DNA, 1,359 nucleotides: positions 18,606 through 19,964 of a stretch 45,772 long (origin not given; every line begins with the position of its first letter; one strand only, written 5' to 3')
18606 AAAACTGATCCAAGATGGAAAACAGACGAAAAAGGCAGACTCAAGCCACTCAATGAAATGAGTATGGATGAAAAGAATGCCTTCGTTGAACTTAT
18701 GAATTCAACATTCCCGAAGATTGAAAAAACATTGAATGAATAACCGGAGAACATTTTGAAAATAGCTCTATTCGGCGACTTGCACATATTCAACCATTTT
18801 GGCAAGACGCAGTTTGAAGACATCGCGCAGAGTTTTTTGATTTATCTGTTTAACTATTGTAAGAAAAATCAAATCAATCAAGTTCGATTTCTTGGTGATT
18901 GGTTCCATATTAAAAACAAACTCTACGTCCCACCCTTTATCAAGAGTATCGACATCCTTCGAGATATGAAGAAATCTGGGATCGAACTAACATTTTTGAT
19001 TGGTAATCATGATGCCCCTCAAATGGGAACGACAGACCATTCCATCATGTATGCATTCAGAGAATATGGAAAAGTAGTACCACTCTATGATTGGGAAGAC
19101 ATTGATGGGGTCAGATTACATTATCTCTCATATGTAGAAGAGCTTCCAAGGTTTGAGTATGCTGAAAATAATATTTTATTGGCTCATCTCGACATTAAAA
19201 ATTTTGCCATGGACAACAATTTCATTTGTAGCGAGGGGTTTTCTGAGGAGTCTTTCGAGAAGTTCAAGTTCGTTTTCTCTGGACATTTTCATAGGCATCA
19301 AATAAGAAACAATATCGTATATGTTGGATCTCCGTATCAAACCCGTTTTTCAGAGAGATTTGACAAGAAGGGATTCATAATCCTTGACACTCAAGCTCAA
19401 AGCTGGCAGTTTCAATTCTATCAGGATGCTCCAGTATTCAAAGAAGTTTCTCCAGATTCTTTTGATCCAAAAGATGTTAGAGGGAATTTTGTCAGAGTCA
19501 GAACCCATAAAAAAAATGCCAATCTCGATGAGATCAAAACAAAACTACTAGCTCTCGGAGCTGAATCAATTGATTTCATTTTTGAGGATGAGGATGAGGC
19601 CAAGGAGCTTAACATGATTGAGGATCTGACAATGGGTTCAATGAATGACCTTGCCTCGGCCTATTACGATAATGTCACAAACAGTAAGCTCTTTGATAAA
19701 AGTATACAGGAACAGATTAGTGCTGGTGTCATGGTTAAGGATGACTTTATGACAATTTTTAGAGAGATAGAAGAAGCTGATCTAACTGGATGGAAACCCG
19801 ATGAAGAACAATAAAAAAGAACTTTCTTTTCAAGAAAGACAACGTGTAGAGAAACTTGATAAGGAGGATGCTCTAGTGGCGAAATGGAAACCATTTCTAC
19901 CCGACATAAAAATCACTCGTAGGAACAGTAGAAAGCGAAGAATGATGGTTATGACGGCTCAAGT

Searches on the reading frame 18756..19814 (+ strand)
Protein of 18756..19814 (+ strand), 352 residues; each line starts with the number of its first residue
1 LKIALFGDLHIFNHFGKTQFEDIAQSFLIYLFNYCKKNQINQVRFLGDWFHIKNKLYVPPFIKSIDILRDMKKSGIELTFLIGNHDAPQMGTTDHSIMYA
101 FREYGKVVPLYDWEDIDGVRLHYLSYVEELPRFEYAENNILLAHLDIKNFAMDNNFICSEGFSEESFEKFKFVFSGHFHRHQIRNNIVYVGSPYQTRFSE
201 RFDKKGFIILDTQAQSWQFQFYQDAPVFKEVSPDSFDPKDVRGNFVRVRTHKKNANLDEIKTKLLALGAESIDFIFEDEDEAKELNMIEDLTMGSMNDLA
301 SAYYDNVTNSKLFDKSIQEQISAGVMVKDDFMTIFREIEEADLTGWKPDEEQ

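Call 12: search_protein_families(library=phrogs, proteins=[window:18756-19814:+], max_evalue=0.001)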
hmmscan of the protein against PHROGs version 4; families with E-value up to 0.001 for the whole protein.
window:18756-19814:+ (352 aa): 3 families
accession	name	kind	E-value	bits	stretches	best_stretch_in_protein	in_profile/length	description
phrog_100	-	DNA, RNA and nucleotide metabolism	3.8e-51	175.6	1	1-315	29-361/989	SbcD-like subunit of palindrome specific endonuclease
phrog_1649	-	other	5.4e-07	29.5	1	1-89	36-107/308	metallo-phosphoesterase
phrog_547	-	other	0.00033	20.8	1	3-182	31-169/245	phosphoesterase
